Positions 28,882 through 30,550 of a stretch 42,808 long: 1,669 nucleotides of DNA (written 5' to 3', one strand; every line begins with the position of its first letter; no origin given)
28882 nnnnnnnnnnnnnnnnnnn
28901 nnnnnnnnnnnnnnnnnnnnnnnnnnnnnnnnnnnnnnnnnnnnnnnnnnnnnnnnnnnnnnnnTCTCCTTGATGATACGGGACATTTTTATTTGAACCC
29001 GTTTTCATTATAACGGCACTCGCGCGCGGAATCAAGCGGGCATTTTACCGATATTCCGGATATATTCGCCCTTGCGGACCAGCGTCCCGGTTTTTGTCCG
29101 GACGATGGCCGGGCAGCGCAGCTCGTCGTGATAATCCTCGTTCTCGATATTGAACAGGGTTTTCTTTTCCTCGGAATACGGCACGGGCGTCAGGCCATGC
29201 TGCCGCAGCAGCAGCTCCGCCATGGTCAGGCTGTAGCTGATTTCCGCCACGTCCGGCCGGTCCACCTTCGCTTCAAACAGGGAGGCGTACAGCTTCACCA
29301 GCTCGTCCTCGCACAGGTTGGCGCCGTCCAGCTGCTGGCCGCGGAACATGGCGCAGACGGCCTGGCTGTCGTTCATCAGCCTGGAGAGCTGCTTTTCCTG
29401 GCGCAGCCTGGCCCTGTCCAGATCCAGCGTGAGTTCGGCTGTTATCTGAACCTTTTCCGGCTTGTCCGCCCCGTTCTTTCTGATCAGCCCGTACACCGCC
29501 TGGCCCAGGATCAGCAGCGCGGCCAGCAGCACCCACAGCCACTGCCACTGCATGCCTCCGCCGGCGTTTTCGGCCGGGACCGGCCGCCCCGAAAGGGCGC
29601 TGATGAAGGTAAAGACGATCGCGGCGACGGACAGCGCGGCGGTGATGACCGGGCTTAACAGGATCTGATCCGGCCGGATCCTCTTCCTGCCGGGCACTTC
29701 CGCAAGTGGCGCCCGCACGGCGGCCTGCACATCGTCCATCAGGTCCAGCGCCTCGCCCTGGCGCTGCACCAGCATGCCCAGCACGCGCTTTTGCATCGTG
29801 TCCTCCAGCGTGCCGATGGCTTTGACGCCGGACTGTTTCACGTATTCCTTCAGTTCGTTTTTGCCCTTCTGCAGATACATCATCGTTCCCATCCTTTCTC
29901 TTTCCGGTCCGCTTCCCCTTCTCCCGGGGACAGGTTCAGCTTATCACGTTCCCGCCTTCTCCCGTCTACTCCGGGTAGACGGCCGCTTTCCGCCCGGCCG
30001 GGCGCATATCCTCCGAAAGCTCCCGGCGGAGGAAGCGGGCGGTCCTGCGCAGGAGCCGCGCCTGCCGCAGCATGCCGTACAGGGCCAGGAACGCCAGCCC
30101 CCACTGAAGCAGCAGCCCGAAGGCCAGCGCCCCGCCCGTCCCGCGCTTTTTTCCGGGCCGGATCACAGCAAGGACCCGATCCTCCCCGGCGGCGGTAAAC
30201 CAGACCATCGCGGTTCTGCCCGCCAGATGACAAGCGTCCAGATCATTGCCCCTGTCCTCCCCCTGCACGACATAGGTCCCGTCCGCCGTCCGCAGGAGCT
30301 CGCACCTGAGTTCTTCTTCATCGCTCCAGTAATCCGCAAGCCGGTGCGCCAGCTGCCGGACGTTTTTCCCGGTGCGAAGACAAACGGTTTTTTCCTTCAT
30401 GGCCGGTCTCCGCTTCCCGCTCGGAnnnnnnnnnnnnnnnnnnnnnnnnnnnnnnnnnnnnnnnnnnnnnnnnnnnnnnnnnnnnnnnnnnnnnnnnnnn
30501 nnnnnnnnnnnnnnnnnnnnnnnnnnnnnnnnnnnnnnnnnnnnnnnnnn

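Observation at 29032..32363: Membrane-anchored non-canonical Hsp70-like ATPase with a putative membrane GrpE-like partner and a small TM protein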

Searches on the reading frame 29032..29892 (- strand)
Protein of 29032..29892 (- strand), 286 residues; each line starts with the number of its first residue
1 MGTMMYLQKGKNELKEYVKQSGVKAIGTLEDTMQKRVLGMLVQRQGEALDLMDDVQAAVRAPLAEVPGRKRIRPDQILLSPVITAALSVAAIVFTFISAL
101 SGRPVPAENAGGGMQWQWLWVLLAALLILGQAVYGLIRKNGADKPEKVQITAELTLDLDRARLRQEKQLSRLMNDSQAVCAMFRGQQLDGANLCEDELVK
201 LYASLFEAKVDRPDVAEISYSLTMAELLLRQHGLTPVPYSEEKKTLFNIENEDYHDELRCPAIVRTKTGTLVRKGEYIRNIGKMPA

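Call 3: search_protein_families(library=pfam, proteins=[window:29032-29892:-], max_evalue=1)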
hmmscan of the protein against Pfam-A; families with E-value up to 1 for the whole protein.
window:29032-29892:- (286 aa): 1 family
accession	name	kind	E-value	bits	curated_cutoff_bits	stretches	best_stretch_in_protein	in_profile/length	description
PF16582.11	TPP_enzyme_M_2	-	0.18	12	30.1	1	11-103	30-111/208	Middle domain of thiamine pyrophosphate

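Call 4: search_protein_families(library=ncbifam, proteins=[window:29032-29892:-], max_evalue=1)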
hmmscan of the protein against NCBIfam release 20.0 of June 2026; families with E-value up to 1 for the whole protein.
window:29032-29892:- (286 aa): 0 families

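Call 6: search_solved_structures(query=window:29032-29892:-, max_evalue=10)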
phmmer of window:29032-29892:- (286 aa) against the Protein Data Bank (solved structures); distinct sequences matched with E-value up to 10: 1.
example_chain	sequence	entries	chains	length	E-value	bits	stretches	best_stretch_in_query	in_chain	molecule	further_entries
9mkb_ja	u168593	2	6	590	0.94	11.9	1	142-250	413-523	gp29, tape measure protein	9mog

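Call 7: search_protein_families(library=padloc, proteins=[window:29032-29892:-], max_evalue=1)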
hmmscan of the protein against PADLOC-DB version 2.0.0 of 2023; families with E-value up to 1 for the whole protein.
window:29032-29892:- (286 aa): 0 families

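Call 21: find_homologous_proteins(query=window:29032-29892:-, max_evalue=0.001)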
Query window:29032-29892:- (286 aa): 20 proteins with E <= 0.001 among 4271 candidates.
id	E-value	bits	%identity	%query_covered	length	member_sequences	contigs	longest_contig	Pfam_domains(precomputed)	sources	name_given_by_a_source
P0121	2.2e-180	616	99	100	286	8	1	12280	-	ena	-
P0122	2.6e-101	356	60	99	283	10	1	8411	-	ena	-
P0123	3.0e-99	350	61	99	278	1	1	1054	-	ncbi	-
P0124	1.1e-90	322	57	96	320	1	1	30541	-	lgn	-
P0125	1.4e-84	302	53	97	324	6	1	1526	-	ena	-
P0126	2.9e-83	297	53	95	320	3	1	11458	-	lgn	-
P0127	4.3e-83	297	53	95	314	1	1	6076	-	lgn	-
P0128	2.5e-82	294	52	98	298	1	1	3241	-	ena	-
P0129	1.9e-80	288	54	95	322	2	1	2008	-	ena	-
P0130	3.7e-74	267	50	95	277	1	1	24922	-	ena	-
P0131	6.6e-73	263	47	97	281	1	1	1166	-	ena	-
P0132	1.4e-72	262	49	97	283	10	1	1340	-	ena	-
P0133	3.1e-72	261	48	97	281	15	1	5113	-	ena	-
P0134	1.8e-71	259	47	99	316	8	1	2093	-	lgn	-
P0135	3.7e-69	251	48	97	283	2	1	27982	-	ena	-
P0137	8.3e-68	247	45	97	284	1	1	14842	-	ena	-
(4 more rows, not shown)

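Call 22: find_homologous_proteins(query=A3, max_evalue=0.001)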
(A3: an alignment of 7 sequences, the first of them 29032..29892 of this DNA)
Query A3 (7 sequences) (286 aa, profile of the alignment): 16 proteins with E <= 0.001 among 8000 candidates.
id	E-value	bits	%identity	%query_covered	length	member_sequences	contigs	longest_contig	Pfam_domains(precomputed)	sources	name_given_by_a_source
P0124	1.5e-112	393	57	96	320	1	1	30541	-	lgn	-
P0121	3.4e-112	392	99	100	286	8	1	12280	-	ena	-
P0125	7.7e-101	355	53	97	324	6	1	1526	-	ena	-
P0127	2.2e-99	350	53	95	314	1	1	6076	-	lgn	-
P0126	7.3e-99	348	53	95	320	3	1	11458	-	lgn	-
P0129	7.9e-94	332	54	95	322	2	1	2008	-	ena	-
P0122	9.8e-91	322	60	99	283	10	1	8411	-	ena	-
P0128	3.7e-89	317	52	98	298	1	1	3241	-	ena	-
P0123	1.4e-85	305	61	99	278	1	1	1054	-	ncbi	-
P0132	2.7e-85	304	49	97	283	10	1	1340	-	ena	-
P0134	4.2e-85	303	47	99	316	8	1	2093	-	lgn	-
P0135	1.1e-82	295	48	97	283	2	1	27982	-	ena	-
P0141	1.3e-75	272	33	29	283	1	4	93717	-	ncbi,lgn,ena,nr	ncbi:MAG: hypothetical protein PHI27_12225 [Eubacteriales bacterium]|nr:hypothetical protein [Eubact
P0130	1.7e-75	272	50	95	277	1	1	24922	-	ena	-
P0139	6.9e-61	224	39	98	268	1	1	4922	-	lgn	-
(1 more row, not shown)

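Call 32: search_protein_representatives(alignment_id=A4)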
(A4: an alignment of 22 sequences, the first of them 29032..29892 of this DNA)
Query: 22 sequences, 281 profile positions. Proteins with E-value up to 0.001 (for the whole library): 115; up to 1e-10: 44; up to 1e-30: 14. The best 115 are listed.
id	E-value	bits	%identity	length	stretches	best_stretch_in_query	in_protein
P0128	2.7e-125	433.2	-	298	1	1-279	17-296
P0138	7.8e-101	353.0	-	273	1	2-280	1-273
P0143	1.1e-90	319.7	-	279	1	1-279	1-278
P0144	7.8e-87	307.0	-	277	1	1-280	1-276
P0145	3.7e-75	268.7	-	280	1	3-278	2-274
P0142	1.3e-68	247.3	-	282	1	2-279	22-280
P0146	3.9e-67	242.4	-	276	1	1-279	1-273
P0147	1.1e-63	231.1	-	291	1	1-278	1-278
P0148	1.1e-61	224.5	-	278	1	11-280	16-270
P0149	9.0e-57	208.4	-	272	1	1-278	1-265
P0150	4.9e-56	206.0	-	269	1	3-280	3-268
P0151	5.3e-51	189.5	-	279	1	4-278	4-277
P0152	3.5e-40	154.0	-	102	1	179-279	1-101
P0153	7.5e-32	126.7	-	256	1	3-277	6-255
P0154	1.8e-30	122.1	-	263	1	2-277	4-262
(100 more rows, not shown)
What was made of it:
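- Tried and rejected: The exhaustive HMM search was the informative one (call 32).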

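Call 34: search_protein_families(library=pfam, alignment_id=A6, max_evalue=1)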
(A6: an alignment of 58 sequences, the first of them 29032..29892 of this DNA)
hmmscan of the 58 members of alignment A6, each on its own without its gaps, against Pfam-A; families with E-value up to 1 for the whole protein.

A. member 1, window:29032-29892:- (286 aa): 1 family
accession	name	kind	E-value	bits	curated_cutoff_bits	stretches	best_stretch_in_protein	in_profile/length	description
PF16582.11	TPP_enzyme_M_2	-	0.18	12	30.1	1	11-103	30-111/208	Middle domain of thiamine pyrophosphate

B. families by the number of members that match (of 58 scanned): 86 families (the first 25 are shown)
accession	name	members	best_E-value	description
PF13567.11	DUF4131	9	0.0095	Domain of unknown function (DUF4131)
PF07332.16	Phage_holin_3_6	8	0.00047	Putative Actinobacterial Holin-X, holin superfamily III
PF20990.2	DUF2207_C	5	0.05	Predicted membrane protein (DUF2207) C-terminal domain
PF02673.24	BacA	2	0.0036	Bacitracin resistance protein BacA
PF13664.11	DUF4149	2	0.0037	Domain of unknown function (DUF4149)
PF19744.4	DUF6232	2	0.0093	Family of unknown function (DUF6232)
PF13273.12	DUF4064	2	0.083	Protein of unknown function (DUF4064)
PF13160.11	DUF3995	1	0.00029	Protein of unknown function (DUF3995)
PF22703.2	Cdc6_lid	1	0.0037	Cdc6 AAA+ ATPase-type lid domain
PF01757.29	Acyl_transf_3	1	0.0039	Acyltransferase domain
PF24095.1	DUF7378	1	0.0051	Domain of unknown function (DUF7378)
PF03911.21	Sec61_beta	1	0.0079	Sec61beta family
PF19885.4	DUF6358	1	0.0096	Family of unknown function (DUF6358)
PF25592.1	DUF7937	1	0.01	Domain of unknown function (DUF7937)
PF24800.1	DUF7702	1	0.012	Domain of unknown function (DUF7702)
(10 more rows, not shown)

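Call 35: search_solved_structures(query=A6, max_evalue=10)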
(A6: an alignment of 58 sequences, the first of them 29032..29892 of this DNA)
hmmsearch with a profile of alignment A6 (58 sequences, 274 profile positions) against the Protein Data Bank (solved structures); distinct sequences matched with E-value up to 10: 57.
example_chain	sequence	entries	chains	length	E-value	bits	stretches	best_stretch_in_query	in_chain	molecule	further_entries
8qag_A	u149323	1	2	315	8.8e-06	28.1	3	52-125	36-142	sc-CC-6-95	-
9qks_G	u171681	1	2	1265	0.013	17.7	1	81-161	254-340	ESX secretion system protein YukB,Green fluorescent protein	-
8gjg_A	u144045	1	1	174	0.017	17.3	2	2-49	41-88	gluc_A04_0005 Binder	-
8yq6_E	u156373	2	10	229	0.027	16.6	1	64-131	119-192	de novo designed ion channel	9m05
6b85_J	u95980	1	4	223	0.032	16.4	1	73-167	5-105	TMHC4_R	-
8zar_A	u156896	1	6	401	0.034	16.3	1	63-181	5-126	Multidrug export protein EmrA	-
11kc_A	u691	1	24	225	0.038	16.2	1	73-167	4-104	Designed nanoparticle O43-TM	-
8yq5_E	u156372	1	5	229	0.076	15.2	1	64-136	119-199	de novo designed ion channel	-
7cun_G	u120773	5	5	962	0.18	13.9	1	160-236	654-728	Integrator complex subunit 7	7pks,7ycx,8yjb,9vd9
8rbx_g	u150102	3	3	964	0.18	13.9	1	160-236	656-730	Integrator complex subunit 7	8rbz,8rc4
6nf4_A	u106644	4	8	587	0.42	12.8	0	91-144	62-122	Otopetrin1 | Proton channel OTOP1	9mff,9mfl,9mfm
7p5c_A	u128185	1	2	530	0.48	12.6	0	80-191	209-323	Protein tweety homolog 3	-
6q9e_b1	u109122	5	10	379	0.55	12.4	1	85-167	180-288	Cytochrome b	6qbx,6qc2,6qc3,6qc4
9wcx_m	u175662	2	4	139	0.59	12.3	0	89-144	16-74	Cytochrome c oxidase polypeptide 4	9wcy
1nl4_A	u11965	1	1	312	0.63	12.2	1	186-219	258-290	Protein farnesyltransferase alpha subunit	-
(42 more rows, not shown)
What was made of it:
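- Tried and rejected: I tested it with a Pfam scan of 58 partner homologues (call 34) and a profile search of PDB sequences (call 35).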

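Call 36: predict_structure(alignment_id=A4)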
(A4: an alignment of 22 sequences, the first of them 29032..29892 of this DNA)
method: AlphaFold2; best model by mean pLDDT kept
length: 286 residues; sequences in the alignment: 22
mean_pLDDT: 74.1   pTM: 0.42
mean pLDDT of the five models: 74.1, 71.6, 71.0, 70.8, 67.1
residues with pLDDT >= 90: 69; 70-90: 106; 50-70: 67; < 50: 44
segments of 3 or more residues with pLDDT < 50: 59-76, 102-114, 141-152
pLDDT, mean of each block of 10 residues (from residue 1): 68 88 88 82 84 64 42 48 62 61 46 52 65 58 44 64 83 82 74 87 93 92 94 92 91 87 92 91 74
secondary structure, 60 per line:
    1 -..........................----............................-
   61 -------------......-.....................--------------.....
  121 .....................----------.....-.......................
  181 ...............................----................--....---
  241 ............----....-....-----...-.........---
elements in order: H2-27 H32-54 E55-59 H74-79 H81-101 H116-141 E152-156 H158-211 H216-231 E234-237 H241-246 E247-252 E257-260 E262-265 E271-273 E275-280
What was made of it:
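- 29719..29892 (-): Partner N-terminal cytoplasmic helical hairpin, residues 1-58. AF2 helices 2-27 and 32-54, pLDDT 82-88 (call 36).
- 29050..29421 (-): Partner C-terminal cytoplasmic domain, residues 158-281: a 54-residue helix, a short helix and a small six-strand beta domain. This is the most conserved part (F247, P261, A262, G275). AF2 pLDDT about 90 (call 36).
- On GrpE (PF01025), for the 286-aa partner: AF2 predicts a long helix, a short helix and a small beta domain at pLDDT about 90 (call 36).
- Closest known: GrpE nucleotide-exchange factor. Same: The partner's predicted cytoplasmic domain has an outline of long helix, short helix and small beta domain (call 36).
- The partner's cytoplasmic C-terminus is predicted as a long helix, a short helix and a small six-strand beta domain (call 36).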

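Call 38: fold_search(model_id=the predicted structure, library=pdb)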
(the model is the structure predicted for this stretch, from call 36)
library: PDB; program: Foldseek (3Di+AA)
matches with E <= 10: 126; with E <= 0.001: 0
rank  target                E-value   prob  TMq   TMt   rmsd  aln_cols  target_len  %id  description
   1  2z0o                  5.4e-01  0.13  0.19  0.17  17.6       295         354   12  Crystal structure of APPL1-BAR-PH domain (released 2008-05-13)
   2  2q13                  1.5e+00  0.07  0.18  0.16  16.0       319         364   12  Crystal structure of BAR-PH domain of APPL1 (released 2007-08-14)
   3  3g67_A                1.6e+00  0.10  0.15  0.19  22.9       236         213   14  Crystal Structure of a Soluble Chemoreceptor from Thermotoga maritima (released 2009-07-28)
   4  2x3w_B                1.8e+00  0.06  0.13  0.13  18.0       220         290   10  structure of mouse syndapin I (crystal form 2) (released 2010-04-07)
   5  3ipi                  2.0e+00  0.10  0.11  0.12  31.3       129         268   16  Crystal Structure of a Geranyltranstransferase from the Methanosarcina mazei (released 2009-09-08)
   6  9div_B                2.1e+00  0.13  0.15  0.27  20.9       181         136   11  The crystal structure of de novo designed ChuA binding protein C8 (released 2025-05-21)
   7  3g6b_B                2.1e+00  0.10  0.16  0.21  20.8       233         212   14  Crystal structure of a Soluble Chemoreceptor from Thermotoga maritima Asn217Ile mutant (released 2009-07-28)
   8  4bne_A                2.1e+00  0.04  0.12  0.12  23.2       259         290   11  Pacsin2 Interacts with Membranes and Actin-Filaments (released 2014-05-14)
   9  7p3r_A                2.3e+00  0.05  0.12  0.11  21.1       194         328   15  Helical structure of the toxin MakA from Vibrio cholera (released 2022-02-23)
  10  3q0k_A                2.3e+00  0.04  0.14  0.14  23.1       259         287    9  Crystal structure of Human PACSIN 2 F-BAR (released 2012-02-15)
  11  7wfd_AF               2.5e+00  0.09  0.14  0.24  16.6       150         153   15  Left PSI in the cyclic electron transport supercomplex NDH-PSI from Arabidopsis (released 2022-03-16)
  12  3dyu_A                2.6e+00  0.06  0.13  0.12  14.2       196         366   12  Crystal structure of Snx9PX-BAR (230-595), H32 (released 2008-09-16)
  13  7nao_f                3.1e+00  0.06  0.16  0.20  31.6       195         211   17  Human PA28-20S proteasome complex (released 2022-11-02)
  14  4udb_A                3.1e+00  0.05  0.12  0.14  25.6       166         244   11  MR in complex with desisobutyrylciclesonide (released 2015-11-25)
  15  9e0h_A                3.3e+00  0.10  0.16  0.27  29.2       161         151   17  De novo calcium channel heptamer, CalC6_3 with DHR extensions. Off target multimerization state (released 2025-10-01)
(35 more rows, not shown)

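Call 53: find_encoding_contigs(protein=P0135, flank=8000, max_places=1)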
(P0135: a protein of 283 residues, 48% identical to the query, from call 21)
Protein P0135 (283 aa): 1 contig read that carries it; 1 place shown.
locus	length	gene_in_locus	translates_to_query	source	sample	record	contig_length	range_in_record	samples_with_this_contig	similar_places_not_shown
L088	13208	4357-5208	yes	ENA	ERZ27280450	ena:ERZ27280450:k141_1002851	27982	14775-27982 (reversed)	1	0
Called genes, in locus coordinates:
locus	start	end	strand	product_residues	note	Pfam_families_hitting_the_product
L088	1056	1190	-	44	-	-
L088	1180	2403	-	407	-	PF01966:HD, PF13671:AAA_33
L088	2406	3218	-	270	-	PF09414:RNA_ligase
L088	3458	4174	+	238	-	PF13489:Methyltransf_23, PF13649:Methyltransf_25, PF13847:Methyltransf_31, PF08241:Methyltransf_11, PF08242:Methyltransf_12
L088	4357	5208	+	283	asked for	-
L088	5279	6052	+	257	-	PF13560:HTH_31 (weak)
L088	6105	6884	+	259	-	PF03437:BtpA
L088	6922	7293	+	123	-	-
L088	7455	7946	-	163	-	PF13273:DUF4064 (faint)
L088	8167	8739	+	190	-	-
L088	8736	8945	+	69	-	-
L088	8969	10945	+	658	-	PF06723:MreB_Mbl (faint), PF00012:HSP70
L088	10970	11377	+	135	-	-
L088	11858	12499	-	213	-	PF00657:Lipase_GDSL, PF13472:Lipase_GDSL_2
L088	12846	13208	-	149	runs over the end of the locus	PF04074:DUF386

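Call 54: find_encoding_contigs(protein=P0137, flank=8000, max_places=1)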
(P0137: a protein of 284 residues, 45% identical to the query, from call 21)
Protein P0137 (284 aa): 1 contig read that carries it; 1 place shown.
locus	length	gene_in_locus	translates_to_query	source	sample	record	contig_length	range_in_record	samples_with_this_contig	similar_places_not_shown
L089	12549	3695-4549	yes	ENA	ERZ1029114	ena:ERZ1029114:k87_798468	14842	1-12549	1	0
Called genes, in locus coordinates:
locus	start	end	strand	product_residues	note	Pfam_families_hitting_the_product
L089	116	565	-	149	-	PF00578:AhpC-TSA, PF08534:Redoxin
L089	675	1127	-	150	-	-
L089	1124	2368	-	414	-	PF06081:ArAE_1, PF13515:FUSC_2, PF04632:FUSC (weak), PF08282:Hydrolase_3 (weak)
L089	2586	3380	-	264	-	PF13427:AadA_C (weak)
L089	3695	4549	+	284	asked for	-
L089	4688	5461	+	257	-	PF13560:HTH_31 (weak), PF01381:HTH_3 (weak)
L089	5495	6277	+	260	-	PF03437:BtpA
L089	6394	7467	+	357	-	PF01467:CTP_transf_like, PF08719:NADAR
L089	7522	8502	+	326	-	PF14903:WG_beta_rep (faint)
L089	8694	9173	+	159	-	-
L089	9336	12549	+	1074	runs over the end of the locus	PF00069:Pkinase, PF01163:RIO1 (weak), PF07714:PK_Tyr_Ser-Thr, PF01636:APH (faint), PF03109:ABC1, PF13306:LRR_5 (weak), PF13855:LRR_8 (faint), PF13306:LRR_5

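Call 64: fold_search(model_id=the predicted structure, library=viral)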
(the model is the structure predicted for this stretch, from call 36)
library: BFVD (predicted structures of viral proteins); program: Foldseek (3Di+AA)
matches with E <= 10: 151; with E <= 0.001: 0
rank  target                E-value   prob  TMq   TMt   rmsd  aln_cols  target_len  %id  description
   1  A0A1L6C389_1          5.6e-01  0.11  0.15  0.05  33.7       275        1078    9  (no name in the UniProt tables at hand)
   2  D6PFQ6                7.8e-01  0.05  0.14  0.12  33.1       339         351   14  (no name in the UniProt tables at hand)
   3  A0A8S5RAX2            9.8e-01  0.14  0.13  0.20  22.4       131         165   11  Uncharacterized protein [virus sp. ctQcs9]
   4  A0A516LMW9            9.8e-01  0.12  0.17  0.19  20.0       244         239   13  (no name in the UniProt tables at hand)
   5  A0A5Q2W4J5            1.3e+00  0.05  0.12  0.09  33.3       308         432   10  (no name in the UniProt tables at hand)
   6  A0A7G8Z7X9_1          1.5e+00  0.07  0.16  0.07  31.6       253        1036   14  (no name in the UniProt tables at hand)
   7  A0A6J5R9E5            1.5e+00  0.06  0.12  0.05  31.9       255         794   16  Uncharacterized protein [uncultured Caudovirales phage]
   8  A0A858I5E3            1.6e+00  0.21  0.14  0.29  13.1       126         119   13  (no name in the UniProt tables at hand)
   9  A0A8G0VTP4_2          1.7e+00  0.08  0.19  0.06  41.9       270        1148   12  (no name in the UniProt tables at hand)
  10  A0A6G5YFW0            1.8e+00  0.23  0.15  0.30  24.2       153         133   12  (no name in the UniProt tables at hand)
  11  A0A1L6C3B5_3          1.9e+00  0.35  0.17  0.05  12.2       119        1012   13  (no name in the UniProt tables at hand)
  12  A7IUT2                1.9e+00  0.13  0.15  0.29  24.4       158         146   11  Uncharacterized protein m552L [Paramecium bursaria Chlorella virus MT325]
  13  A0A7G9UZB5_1          1.9e+00  0.08  0.19  0.08  25.2       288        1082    9  Tape measure protein [Gordonia Phage Sephiroth]
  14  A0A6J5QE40            2.2e+00  0.10  0.18  0.25  15.0       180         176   10  Uncharacterized protein [uncultured Caudovirales phage]
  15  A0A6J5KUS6            2.3e+00  0.05  0.16  0.10  22.9       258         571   13  Endonuclease subunit [uncultured Caudovirales phage]
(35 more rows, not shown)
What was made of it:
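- Tried and rejected: I ran Foldseek against PDB and BFVD (calls 38, 64).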

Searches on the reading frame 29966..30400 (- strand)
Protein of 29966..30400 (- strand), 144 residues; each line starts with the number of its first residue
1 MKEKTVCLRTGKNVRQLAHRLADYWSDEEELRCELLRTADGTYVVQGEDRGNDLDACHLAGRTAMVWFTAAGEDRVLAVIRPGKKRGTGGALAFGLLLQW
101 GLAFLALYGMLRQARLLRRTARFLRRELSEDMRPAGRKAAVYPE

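Call 3: search_protein_families(library=pfam, proteins=[window:29966-30400:-], max_evalue=1)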
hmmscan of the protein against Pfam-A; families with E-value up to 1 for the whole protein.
window:29966-30400:- (144 aa): 2 families
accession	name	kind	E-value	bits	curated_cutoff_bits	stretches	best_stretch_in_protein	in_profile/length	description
PF17197.9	DUF5134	-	0.013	15.9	29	1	54-124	60-130/152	Domain of unknown function (DUF5134)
PF04639.17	Baculo_E56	-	0.077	12.7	28.9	1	36-76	131-171/293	Baculoviral E56 protein, specific to ODV envelope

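Call 4: search_protein_families(library=ncbifam, proteins=[window:29966-30400:-], max_evalue=1)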
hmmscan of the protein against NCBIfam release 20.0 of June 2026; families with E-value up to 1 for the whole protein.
window:29966-30400:- (144 aa): 0 families

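Call 7: search_protein_families(library=padloc, proteins=[window:29966-30400:-], max_evalue=1)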
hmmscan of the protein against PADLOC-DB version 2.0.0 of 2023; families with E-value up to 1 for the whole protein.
window:29966-30400:- (144 aa): 0 families
